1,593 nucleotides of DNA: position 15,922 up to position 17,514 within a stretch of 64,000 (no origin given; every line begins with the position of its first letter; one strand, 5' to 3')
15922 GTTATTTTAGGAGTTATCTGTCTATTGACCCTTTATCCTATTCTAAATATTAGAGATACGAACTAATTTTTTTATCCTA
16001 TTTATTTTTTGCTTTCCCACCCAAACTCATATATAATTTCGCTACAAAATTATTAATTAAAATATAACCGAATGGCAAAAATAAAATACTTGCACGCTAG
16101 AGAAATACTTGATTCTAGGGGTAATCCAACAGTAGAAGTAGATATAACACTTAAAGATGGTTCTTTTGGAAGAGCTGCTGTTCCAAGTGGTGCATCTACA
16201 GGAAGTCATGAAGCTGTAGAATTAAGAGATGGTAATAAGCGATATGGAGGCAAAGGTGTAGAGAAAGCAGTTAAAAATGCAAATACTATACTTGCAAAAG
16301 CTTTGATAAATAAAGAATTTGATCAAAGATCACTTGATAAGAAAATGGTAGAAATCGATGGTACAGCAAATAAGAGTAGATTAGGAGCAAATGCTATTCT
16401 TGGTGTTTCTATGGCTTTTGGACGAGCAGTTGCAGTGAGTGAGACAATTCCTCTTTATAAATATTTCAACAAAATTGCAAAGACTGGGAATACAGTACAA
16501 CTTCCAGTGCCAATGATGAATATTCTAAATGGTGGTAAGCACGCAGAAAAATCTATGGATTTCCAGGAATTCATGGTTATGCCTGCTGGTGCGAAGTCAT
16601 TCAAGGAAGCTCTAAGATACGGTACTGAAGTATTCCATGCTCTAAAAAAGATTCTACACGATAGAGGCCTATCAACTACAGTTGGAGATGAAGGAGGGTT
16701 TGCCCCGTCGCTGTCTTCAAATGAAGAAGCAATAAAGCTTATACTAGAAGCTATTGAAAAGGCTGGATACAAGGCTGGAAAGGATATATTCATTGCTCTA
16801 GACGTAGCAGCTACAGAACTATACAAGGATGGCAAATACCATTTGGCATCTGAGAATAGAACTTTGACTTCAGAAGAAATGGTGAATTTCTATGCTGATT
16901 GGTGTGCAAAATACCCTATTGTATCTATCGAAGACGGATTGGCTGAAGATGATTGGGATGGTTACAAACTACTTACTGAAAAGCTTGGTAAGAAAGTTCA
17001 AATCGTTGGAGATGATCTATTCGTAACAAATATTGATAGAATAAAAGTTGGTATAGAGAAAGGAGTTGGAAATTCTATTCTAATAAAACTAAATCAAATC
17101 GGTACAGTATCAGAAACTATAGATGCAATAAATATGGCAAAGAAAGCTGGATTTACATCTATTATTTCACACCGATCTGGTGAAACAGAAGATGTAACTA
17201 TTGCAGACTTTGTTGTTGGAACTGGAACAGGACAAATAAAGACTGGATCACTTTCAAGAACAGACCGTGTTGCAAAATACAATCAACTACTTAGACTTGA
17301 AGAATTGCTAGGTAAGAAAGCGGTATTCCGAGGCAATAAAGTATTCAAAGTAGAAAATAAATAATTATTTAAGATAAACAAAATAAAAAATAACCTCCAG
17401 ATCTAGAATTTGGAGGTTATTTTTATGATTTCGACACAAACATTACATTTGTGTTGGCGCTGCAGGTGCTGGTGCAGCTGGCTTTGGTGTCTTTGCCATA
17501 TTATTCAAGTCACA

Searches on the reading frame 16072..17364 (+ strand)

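Call 11: search_protein_families(library=pfam, proteins=[window:16072-17364:+], max_evalue=0.001)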
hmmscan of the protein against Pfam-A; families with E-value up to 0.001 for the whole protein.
window:16072-17364:+ (430 aa): 4 families
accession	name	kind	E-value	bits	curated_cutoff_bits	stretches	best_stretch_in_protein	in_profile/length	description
PF00113.28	Enolase_C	-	2.1e-132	441.4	21.5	1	143-426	3-294/296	Enolase, C-terminal TIM barrel domain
PF03952.21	Enolase_N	-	4e-55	186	35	1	4-131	1-130/131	Enolase, N-terminal domain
PF07476.17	MAAL_C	-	0.00016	21.4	27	1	303-374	134-204/249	Methylaspartate ammonia-lyase C-terminus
PF13378.12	MR_MLE_C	-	0.00034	20.8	29.4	1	266-363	56-150/219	Enolase C-terminal domain-like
